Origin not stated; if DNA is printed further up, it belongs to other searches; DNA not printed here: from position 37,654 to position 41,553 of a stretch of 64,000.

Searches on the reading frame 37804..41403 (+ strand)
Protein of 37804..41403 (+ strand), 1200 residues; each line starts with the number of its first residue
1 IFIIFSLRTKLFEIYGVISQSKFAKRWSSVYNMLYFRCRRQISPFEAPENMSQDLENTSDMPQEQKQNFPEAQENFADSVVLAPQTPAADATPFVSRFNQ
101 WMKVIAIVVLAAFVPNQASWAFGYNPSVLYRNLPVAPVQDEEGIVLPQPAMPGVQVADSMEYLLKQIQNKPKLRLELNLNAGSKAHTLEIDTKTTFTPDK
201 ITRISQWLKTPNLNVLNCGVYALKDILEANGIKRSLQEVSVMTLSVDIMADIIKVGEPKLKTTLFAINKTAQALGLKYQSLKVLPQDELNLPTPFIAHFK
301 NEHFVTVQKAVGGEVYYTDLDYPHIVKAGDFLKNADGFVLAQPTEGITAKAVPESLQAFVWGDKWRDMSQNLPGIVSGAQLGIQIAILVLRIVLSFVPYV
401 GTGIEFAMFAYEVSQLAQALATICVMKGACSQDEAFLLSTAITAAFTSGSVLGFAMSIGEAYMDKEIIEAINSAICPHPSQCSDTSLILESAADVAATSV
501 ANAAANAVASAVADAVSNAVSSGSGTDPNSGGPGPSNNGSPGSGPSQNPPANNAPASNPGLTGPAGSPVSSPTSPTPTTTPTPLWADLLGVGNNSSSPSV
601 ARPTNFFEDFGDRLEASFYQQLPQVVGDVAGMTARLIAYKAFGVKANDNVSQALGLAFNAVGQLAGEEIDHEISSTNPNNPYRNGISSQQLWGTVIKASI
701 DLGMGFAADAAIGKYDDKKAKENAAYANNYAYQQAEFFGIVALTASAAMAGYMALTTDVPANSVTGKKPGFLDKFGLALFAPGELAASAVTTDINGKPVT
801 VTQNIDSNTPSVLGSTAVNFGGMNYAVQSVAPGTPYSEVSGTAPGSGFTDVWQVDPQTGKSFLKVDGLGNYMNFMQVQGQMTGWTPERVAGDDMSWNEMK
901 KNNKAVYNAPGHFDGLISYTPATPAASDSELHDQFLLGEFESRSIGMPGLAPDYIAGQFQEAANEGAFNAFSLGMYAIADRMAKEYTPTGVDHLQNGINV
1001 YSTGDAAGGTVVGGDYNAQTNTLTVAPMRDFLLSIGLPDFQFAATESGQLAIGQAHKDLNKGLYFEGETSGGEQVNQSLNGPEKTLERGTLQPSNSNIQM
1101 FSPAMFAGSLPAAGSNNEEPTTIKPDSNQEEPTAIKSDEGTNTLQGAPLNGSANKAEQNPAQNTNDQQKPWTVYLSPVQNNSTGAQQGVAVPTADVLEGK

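Call 12: search_protein_families(library=pfam, proteins=[window:37804-41403:+], max_evalue=0.01)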
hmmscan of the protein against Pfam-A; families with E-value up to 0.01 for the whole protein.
window:37804-41403:+ (1200 aa): 1 family
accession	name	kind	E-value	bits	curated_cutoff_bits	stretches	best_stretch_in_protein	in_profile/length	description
PF03412.21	Peptidase_C39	-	6.8e-07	29.6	22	1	255-319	38-104/133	Peptidase C39 family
